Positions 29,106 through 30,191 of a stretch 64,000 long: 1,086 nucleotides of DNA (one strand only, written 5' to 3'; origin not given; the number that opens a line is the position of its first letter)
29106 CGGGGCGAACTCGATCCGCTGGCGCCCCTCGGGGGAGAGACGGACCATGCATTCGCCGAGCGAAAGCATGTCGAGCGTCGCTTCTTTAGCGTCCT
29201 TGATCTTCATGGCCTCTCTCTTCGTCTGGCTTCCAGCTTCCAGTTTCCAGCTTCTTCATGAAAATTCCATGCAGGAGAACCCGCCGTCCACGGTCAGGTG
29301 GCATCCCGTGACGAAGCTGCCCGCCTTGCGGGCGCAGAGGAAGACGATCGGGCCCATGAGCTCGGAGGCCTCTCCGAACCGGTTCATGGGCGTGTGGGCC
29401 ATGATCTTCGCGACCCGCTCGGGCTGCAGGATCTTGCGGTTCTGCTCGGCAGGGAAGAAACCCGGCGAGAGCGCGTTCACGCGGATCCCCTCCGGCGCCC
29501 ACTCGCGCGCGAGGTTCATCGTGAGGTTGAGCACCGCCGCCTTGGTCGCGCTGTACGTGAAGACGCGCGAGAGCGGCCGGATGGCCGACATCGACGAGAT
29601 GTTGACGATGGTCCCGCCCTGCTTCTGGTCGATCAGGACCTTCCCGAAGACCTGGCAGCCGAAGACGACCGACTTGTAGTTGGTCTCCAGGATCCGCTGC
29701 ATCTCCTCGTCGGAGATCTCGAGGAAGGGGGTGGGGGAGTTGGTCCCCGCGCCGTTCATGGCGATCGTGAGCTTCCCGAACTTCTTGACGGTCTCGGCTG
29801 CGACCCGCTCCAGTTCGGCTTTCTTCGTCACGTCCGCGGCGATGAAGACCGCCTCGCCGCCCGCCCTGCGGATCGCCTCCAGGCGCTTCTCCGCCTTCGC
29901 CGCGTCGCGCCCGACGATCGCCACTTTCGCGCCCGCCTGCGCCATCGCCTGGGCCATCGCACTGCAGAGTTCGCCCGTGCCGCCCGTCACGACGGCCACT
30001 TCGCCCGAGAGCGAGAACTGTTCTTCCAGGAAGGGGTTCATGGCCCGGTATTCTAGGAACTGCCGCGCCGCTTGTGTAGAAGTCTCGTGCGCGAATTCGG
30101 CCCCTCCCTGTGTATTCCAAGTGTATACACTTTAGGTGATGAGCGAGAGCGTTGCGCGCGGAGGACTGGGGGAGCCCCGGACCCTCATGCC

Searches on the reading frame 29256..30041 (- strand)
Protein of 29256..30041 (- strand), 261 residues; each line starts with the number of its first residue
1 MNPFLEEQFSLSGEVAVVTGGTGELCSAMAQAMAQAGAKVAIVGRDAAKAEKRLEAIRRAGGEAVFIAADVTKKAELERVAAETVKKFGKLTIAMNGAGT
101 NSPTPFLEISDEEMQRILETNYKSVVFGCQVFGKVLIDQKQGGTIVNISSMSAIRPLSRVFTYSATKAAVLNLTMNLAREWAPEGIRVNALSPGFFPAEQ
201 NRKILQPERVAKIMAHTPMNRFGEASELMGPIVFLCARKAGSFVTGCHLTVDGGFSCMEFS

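Call 17: search_protein_families(library=pfam, proteins=[window:29256-30041:-], max_evalue=0.001)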
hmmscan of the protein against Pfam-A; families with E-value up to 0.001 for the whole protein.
window:29256-30041:- (261 aa): 5 families
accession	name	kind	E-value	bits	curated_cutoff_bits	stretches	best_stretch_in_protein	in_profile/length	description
PF13561.12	adh_short_C2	-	1.3e-53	182.5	27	1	27-256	10-236/236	Enoyl-(Acyl carrier protein) reductase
PF00106.31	adh_short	-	3.7e-49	167.3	26.6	1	15-205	2-191/195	short chain dehydrogenase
PF08659.16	KR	-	1e-15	58.6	22.6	1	17-170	4-156/180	KR domain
PF01370.27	Epimerase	-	1.8e-06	28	20.9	1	17-193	2-175/240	NAD dependent epimerase/dehydratase family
PF03808.19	Glyco_tran_WecG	-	0.00091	19.5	27.4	0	17-75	47-110/168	Glycosyl transferase WecG/TagA/CpsF family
